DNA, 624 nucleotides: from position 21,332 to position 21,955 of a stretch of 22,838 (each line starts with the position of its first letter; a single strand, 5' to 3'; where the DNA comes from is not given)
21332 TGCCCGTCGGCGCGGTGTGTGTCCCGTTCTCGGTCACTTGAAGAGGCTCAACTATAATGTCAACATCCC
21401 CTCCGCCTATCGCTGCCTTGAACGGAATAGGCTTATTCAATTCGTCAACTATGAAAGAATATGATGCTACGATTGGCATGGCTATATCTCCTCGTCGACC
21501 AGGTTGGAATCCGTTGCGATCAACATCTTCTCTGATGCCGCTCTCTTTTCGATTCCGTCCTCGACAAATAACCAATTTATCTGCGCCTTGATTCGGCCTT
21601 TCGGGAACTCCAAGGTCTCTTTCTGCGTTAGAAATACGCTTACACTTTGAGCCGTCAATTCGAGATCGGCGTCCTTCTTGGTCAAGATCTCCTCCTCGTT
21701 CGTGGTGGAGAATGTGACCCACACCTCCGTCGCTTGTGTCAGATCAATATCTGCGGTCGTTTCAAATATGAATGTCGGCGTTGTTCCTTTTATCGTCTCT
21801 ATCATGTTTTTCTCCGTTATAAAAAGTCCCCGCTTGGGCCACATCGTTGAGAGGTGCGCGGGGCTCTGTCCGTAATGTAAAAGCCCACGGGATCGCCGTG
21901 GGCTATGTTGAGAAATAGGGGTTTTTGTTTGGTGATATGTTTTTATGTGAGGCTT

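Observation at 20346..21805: An LRR / unknown beta-domain gene pair occupies the slot where the small terminase normally sits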

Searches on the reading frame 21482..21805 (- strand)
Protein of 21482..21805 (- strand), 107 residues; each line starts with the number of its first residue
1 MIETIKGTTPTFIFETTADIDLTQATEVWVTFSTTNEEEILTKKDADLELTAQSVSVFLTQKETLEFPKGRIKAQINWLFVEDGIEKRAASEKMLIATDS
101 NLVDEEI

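Call 3: search_protein_families(library=pfam, proteins=[window:21482-21805:-], max_evalue=0.1)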
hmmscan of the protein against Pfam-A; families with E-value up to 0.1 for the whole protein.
window:21482-21805:- (107 aa): 1 family
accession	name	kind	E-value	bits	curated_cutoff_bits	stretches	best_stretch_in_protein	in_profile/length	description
PF09821.14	AAA_assoc_C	-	0.025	15.6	27.6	1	16-87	30-101/119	C-terminal AAA-associated domain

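Call 4: search_protein_families(library=phrogs, proteins=[window:21482-21805:-], max_evalue=0.1)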
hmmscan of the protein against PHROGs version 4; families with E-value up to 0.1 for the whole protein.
window:21482-21805:- (107 aa): 1 family
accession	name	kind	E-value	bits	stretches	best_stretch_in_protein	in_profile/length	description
phrog_15594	-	unknown function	1.2e-12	48.9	1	5-104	2-96/99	-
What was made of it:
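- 21482..21805 (-): 107-aa stand-alone Ig-like beta-sandwich with a BppU-N-like fold; proposed virion anchor for the fibre. It matches phrog_15594, function unknown (call 4).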

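Call 6: search_dna_similar(query=window:21482-21805:-, collection=phages, mode=protein, max_evalue=0.001, max_rows=30)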
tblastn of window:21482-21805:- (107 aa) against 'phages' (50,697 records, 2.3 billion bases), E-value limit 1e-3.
No match.

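Call 11: find_homologous_proteins(query=window:21482-21805:-)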
Query window:21482-21805:- (107 aa): 6 proteins with E <= 0.001 among 7 candidates.
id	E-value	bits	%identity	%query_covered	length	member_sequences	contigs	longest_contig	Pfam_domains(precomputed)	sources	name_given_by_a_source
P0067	6.9e-55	201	93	100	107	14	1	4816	-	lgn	-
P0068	9.1e-28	114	60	94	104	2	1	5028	-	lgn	-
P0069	1.3e-19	88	51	93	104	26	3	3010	-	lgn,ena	-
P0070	4.0e-15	74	43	95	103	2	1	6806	-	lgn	-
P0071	1.3e-14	72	44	96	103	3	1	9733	-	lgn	-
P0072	5.0e-9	54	43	93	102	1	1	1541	-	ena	-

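Call 26: find_homologous_proteins(query=A2, max_evalue=0.01)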
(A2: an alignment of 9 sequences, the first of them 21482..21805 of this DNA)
Query A2 (9 sequences) (107 aa, profile of the alignment): 610 proteins with E <= 0.01 among 1578 candidates; the best 120 are listed.
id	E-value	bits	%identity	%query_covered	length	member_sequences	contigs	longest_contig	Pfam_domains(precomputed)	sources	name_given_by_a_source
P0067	1.3e-40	156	93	100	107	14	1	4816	-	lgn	-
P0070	1.5e-39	152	43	95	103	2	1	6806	-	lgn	-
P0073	2.0e-39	152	56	95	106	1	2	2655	-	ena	-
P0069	2.0e-39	152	51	93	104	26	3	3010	-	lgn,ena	-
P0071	3.0e-39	151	44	96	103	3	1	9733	-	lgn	-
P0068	2.3e-38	148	60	94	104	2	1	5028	-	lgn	-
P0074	3.0e-38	148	55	95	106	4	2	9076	-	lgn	-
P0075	3.1e-38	148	53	95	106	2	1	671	-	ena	-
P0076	3.4e-38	148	56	95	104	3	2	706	-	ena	-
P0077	3.7e-38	148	48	95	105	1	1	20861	-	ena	-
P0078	5.4e-38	147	56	95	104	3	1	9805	-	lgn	-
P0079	1.1e-37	146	49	93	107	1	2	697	-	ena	-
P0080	1.3e-37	146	58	93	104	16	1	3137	-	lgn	-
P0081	1.3e-37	146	49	93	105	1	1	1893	-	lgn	-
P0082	2.1e-37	145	46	93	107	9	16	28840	-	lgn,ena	-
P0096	3.9e-36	141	62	93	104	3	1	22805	-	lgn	-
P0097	4.3e-36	141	52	81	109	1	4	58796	-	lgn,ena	-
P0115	3.5e-35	138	56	83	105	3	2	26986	-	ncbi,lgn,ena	-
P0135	6.0e-34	134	42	96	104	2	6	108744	-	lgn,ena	-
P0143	9.2e-34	134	43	96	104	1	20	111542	-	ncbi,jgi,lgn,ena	-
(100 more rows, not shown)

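Call 29: find_encoding_contigs(protein=P0143, flank=10000, max_places=3)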
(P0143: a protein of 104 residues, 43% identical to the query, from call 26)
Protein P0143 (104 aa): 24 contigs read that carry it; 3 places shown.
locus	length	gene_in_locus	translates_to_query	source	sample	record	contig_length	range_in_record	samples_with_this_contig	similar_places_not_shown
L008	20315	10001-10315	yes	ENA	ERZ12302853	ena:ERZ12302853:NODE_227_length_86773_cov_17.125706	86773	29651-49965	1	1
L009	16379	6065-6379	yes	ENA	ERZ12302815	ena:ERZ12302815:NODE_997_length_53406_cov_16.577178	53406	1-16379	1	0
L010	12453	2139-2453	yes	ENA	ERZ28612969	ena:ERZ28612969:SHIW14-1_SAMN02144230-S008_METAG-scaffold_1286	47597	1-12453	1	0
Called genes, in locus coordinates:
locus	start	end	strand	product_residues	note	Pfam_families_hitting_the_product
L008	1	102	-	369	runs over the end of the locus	PF01068:DNA_ligase_A_M, PF04679:DNA_ligase_A_C (faint)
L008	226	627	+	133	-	-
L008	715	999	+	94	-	PF11753:DUF3310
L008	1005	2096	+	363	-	-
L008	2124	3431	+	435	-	-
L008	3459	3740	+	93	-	-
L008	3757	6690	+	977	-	-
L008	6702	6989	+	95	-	-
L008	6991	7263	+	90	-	-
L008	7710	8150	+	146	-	-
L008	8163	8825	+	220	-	-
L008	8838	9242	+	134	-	-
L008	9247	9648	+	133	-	PF02839:CBM_5_12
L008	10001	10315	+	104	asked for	-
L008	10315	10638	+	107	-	-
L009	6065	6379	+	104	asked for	-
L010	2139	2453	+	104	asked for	-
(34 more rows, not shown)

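Call 31: find_encoding_contigs(protein=P0135, flank=8000, max_places=2)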
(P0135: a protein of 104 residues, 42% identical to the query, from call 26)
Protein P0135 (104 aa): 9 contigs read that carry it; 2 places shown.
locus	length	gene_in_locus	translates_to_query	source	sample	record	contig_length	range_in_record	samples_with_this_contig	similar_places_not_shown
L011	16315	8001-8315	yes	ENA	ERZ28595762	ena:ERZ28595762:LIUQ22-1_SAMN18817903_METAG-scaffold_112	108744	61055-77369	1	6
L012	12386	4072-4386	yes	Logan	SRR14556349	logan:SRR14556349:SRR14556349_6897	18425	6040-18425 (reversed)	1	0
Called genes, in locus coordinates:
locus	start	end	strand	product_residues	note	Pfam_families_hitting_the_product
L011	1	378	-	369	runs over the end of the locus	PF01068:DNA_ligase_A_M, PF04679:DNA_ligase_A_C (faint)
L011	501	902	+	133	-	-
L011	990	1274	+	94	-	PF11753:DUF3310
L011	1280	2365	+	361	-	-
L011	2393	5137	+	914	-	PF01079:Hint (faint), PF05203:Hom_end_hint (faint), PF07591:PT-HINT (faint), PF13403:Hint_2 (weak), PF14890:Intein_splicing, PF14528:LAGLIDADG_3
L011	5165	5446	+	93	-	-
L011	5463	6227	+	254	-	-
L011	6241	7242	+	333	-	-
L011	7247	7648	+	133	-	PF02839:CBM_5_12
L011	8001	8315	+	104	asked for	-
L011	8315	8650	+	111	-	-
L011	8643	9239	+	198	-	-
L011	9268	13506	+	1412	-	PF13306:LRR_5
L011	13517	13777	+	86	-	-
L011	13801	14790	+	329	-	PF00535:Glycos_transf_2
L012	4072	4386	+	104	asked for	-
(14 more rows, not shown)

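Call 32: find_encoding_contigs(protein=P0097, flank=8000, max_places=2)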
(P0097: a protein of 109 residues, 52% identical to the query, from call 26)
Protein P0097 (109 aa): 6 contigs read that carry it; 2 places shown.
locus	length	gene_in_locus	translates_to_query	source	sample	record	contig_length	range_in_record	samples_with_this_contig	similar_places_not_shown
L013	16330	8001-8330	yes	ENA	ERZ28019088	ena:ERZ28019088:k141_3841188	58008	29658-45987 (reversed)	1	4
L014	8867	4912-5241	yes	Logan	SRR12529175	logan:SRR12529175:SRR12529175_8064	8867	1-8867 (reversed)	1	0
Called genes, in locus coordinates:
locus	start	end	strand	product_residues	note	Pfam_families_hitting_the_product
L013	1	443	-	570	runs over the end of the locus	PF19263:DUF5906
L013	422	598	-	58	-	-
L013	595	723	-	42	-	-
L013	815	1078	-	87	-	-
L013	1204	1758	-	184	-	-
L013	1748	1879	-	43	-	-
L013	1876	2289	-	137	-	-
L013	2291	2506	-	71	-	-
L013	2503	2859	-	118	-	-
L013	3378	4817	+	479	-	PF06381:Phage_portal_3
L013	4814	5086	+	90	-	-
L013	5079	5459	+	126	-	-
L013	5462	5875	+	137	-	-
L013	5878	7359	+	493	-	PF09479:Flg_new (weak), PF18998:Flg_new_2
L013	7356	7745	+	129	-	-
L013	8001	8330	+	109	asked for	-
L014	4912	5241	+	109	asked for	-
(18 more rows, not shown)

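Call 36: predict_structure(alignment_id=A3)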
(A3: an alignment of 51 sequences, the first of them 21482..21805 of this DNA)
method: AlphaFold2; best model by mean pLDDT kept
length: 107 residues; sequences in the alignment: 51
mean_pLDDT: 89.4   pTM: 0.79
mean pLDDT of the five models: 89.4, 86.5, 77.7, 75.8, 73.9
residues with pLDDT >= 90: 68; 70-90: 38; 50-70: 1; < 50: 0
segments of 3 or more residues with pLDDT < 50: none
pLDDT, mean of each block of 10 residues (from residue 1): 80 86 92 95 89 92 92 94 91 91 79
secondary structure, 60 per line:
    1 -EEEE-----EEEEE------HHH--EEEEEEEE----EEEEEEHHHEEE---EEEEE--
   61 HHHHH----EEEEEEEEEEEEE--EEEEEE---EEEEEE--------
elements in order: E2-5 E11-15 E27-34 E39-44 E48-50 E54-58 H61-65 E70-82 E85-90 E94-99
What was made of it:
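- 21482..21805 (-): AF2 pLDDT 89, pTM 0.79 (call 36).
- On BppU N-terminal anchor domain (TP901-1 BppU-Nt / Pfam BppU_N): The model has pLDDT 89 (call 36).
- On Small terminase (TerS): The 107-aa model is all-beta (call 36).
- Checked: The 107-aa protein is beta-rich: the AF2 model has nine strands and pLDDT 89 (call 36).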

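Call 38: fold_search(model_id=the predicted structure, library=pdb)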
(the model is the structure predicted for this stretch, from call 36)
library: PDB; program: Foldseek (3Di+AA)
matches with E <= 10: 1311; with E <= 0.001: 0
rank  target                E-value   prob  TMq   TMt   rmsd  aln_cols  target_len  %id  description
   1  8zdo_a                1.6e-03  1.00  0.51  0.21   4.8       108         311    7  Cryo-EM structure of Mycobacteriophage Douge baseplate (gp13, gp17, gp23, gp16, gp18 and gp20) (released 2025-06-25)
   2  9m8o_Q                2.1e-03  1.00  0.65  0.47   3.6       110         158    9  Cryo-EM structure of bacteriophage NF5 baseplate (released 2025-12-17)
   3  9m8o_P                2.5e-03  1.00  0.65  0.48   3.4       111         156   10  Cryo-EM structure of bacteriophage NF5 baseplate (released 2025-12-17)
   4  6v8i_AJ               2.5e-03  1.00  0.66  0.45   4.3       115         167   10  Composite atomic model of the Staphylococcus aureus phage 80alpha baseplate (released 2020-03-04)
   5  4rwh                  2.5e-03  0.99  0.38  0.39   6.3       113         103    8  Crystal structure of T cell costimulatory ligand B7-1 (CD80) (released 2014-12-17)
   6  7tps_A                3.5e-03  0.99  0.39  0.39   5.8       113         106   11  Crystal structure of ALPN-202 (engineered CD80 vIgD) in complex with PD-L1 (released 2022-03-16)
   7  4v96_AH               3.7e-03  1.00  0.66  0.27   4.1       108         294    6  The structure of a 1.8 MDa viral genome injection device suggests alternative infection mechanisms (released 2014-07-09)
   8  4v96_AE               3.9e-03  1.00  0.62  0.26   4.4       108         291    6  The structure of a 1.8 MDa viral genome injection device suggests alternative infection mechanisms (released 2014-07-09)
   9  5icu                  4.2e-03  0.99  0.44  0.45   5.9       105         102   10  The crystal structure of CopC from Methylosinus trichosporium OB3b (released 2016-04-06)
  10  4v96_AK               4.7e-03  1.00  0.66  0.27   4.1       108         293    6  The structure of a 1.8 MDa viral genome injection device suggests alternative infection mechanisms (released 2014-07-09)
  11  8shi_G                4.7e-03  1.00  0.49  0.32   5.1       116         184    9  Valpha3S1 Vbeta13S1 HLA C 0602 VRSRRCLRL (released 2023-06-28)
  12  4v96_AL               6.6e-03  1.00  0.69  0.28   4.3       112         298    4  The structure of a 1.8 MDa viral genome injection device suggests alternative infection mechanisms (released 2014-07-09)
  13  8hxa_G                7.0e-03  0.99  0.41  0.41   5.5       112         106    9  Cryo-EM structure of MPXV M2 in complex with human B7.1 (released 2023-08-30)
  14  6v8i_AK               7.5e-03  1.00  0.64  0.39   5.9       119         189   10  Composite atomic model of the Staphylococcus aureus phage 80alpha baseplate (released 2020-03-04)
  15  4v96_AA               7.9e-03  1.00  0.69  0.28   4.2       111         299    4  The structure of a 1.8 MDa viral genome injection device suggests alternative infection mechanisms (released 2014-07-09)
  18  4v96_AB               8.4e-03  1.00  0.67  0.27   4.1       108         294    6  The structure of a 1.8 MDa viral genome injection device suggests alternative infection mechanisms (released 2014-07-09)
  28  4v96_AQ               1.2e-02  1.00  0.67  0.27   4.1       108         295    5  The structure of a 1.8 MDa viral genome injection device suggests alternative infection mechanisms (released 2014-07-09)
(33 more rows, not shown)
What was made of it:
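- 21482..21805 (-): Foldseek TMq is 0.62-0.69 to TP901-1 BppU (4v96), 80alpha 6v8i, NF5 9m8o, and 0.51 to Douge 8zdo (call 38).
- On BppU N-terminal anchor domain (TP901-1 BppU-Nt / Pfam BppU_N): Foldseek TMq is 0.62-0.69 over 108-119 columns to 4v96, 6v8i and 9m8o, with probability 1.00 and E about 2e-3 to 8e-3 (call 38).
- Fold of the 107-aa protein: its highest-TM structural matches are all baseplate anchor domains (call 38).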

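Call 50: find_encoding_contigs(protein=P0096, flank=10000, max_places=2)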
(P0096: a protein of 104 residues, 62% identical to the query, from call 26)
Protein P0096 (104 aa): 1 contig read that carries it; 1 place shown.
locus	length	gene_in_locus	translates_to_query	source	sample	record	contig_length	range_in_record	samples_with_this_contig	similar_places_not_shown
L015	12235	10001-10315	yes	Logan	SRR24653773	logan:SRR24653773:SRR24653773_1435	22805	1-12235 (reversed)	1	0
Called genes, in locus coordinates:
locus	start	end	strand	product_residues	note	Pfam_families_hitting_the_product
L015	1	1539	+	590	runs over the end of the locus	-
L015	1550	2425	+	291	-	PF01510:Amidase_2, PF01471:PG_binding_1 (faint)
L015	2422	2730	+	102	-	-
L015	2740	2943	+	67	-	PF16945:Phage_r1t_holin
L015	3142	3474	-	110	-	-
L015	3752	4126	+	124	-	-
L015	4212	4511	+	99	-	-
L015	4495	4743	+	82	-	-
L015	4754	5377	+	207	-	PF27148:Slr1353_N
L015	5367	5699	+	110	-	PF01844:HNH (faint)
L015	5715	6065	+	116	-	PF00436:SSB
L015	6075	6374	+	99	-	-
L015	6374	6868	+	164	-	-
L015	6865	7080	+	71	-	-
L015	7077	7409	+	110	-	-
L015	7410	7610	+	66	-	-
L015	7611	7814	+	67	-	-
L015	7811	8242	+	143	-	-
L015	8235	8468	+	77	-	-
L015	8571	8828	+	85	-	-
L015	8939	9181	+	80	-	-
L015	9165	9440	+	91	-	-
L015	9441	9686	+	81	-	-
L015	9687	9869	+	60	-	-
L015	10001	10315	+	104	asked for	-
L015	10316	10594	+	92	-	-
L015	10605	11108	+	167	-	-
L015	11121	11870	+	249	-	-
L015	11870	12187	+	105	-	PF01844:HNH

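Call 51: find_encoding_contigs(protein=P0115, flank=10000, max_places=2)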
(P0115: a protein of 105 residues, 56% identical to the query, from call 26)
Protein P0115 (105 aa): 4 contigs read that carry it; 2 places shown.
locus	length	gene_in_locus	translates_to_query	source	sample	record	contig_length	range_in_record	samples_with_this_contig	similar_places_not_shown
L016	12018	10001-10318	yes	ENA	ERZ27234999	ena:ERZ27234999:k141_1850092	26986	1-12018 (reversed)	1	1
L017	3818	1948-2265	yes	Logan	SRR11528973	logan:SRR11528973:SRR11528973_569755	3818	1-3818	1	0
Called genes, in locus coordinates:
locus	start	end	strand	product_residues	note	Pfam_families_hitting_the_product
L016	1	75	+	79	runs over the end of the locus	PF16945:Phage_r1t_holin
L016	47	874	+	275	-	PF19085:Choline_bind_2 (faint), PF19127:Choline_bind_3, PF01473:Choline_bind_1 (weak)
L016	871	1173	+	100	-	-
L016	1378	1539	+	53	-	-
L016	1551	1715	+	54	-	-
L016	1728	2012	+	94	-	-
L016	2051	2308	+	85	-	-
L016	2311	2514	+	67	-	-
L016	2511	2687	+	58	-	-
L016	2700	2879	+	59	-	-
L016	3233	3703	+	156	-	-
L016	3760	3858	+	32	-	-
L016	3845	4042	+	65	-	-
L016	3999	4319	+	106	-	-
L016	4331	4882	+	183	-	PF27148:Slr1353_N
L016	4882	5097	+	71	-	-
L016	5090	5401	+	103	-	-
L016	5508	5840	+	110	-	-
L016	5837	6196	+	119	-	PF00436:SSB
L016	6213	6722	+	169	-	-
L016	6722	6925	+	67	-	-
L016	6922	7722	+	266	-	PF00145:DNA_methylase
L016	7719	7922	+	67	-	-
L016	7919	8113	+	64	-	-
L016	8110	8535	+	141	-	-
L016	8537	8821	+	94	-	-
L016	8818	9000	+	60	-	-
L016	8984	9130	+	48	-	-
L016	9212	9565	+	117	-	-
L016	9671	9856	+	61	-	-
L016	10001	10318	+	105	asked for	-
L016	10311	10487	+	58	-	-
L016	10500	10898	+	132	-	-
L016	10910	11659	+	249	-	-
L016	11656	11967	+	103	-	PF01844:HNH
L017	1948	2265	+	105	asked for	-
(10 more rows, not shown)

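Call 52: search_protein_families(library=phrogs, proteins=[L015:10316-10594:+, L015:10605-11108:+, L015:11121-11870:+, L016:10311-10487:+, L016:10500-10898:+, L016:10910-11659:+, L015:9687-9869:+, L016:9212-9565:+], max_evalue=0.01)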
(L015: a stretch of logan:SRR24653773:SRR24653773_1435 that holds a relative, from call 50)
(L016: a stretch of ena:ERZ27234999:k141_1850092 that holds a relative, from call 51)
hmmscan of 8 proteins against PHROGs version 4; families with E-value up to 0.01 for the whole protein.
L015:10316-10594:+ (92 aa): 1 family
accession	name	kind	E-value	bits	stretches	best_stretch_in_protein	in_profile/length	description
phrog_31538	-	unknown function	2.4e-05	25.7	1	6-76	21-90/109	-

L015:10605-11108:+ (167 aa): 2 families
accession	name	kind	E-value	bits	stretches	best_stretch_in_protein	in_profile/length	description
phrog_13589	-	unknown function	3.1e-14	52.9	1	7-115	762-879/1042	-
phrog_38337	-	unknown function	5.1e-09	36.3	1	29-117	301-391/622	-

L015:11121-11870:+ (249 aa): 0 families

L016:10311-10487:+ (58 aa): 0 families

L016:10500-10898:+ (132 aa): 3 families
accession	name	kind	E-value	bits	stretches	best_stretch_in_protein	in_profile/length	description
phrog_13589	-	unknown function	2.3e-11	43.4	1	31-118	781-883/1042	-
phrog_38337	-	unknown function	5e-06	26.4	1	32-118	304-393/622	-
phrog_28171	-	unknown function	0.00041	20.1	1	34-116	275-365/476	-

L016:10910-11659:+ (249 aa): 0 families

L015:9687-9869:+ (60 aa): 0 families

L016:9212-9565:+ (117 aa): 0 families

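Call 53: search_protein_families(library=pfam, proteins=[L015:10316-10594:+, L015:10605-11108:+, L015:11121-11870:+, L016:10311-10487:+, L016:10500-10898:+, L016:10910-11659:+, L015:9687-9869:+, L016:9212-9565:+], max_evalue=0.05)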
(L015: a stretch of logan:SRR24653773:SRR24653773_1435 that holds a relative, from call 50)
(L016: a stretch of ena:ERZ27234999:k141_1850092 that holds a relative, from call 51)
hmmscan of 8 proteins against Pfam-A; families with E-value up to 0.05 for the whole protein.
L015:10316-10594:+ (92 aa): 0 families

L015:10605-11108:+ (167 aa): 0 families

L015:11121-11870:+ (249 aa): 0 families

L016:10311-10487:+ (58 aa): 1 family
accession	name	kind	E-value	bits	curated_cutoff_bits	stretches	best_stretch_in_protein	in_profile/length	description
PF13363.11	BetaGal_dom3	-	0.01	15.8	27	1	30-57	40-66/75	Beta-galactosidase, domain 3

L016:10500-10898:+ (132 aa): 0 families

L016:10910-11659:+ (249 aa): 1 family
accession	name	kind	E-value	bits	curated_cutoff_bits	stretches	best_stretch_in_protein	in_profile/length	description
PF16811.11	TAtT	-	0.036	13.8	26.5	0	55-116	114-175/263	TRAP transporter T-component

L015:9687-9869:+ (60 aa): 2 families
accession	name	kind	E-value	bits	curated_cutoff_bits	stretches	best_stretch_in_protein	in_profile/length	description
PF12838.12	Fer4_7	-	0.0066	17.3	27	1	12-47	8-46/52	4Fe-4S dicluster domain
PF13237.11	Fer4_10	-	0.011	16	25.5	1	11-47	14-50/53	4Fe-4S dicluster domain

L016:9212-9565:+ (117 aa): 0 families
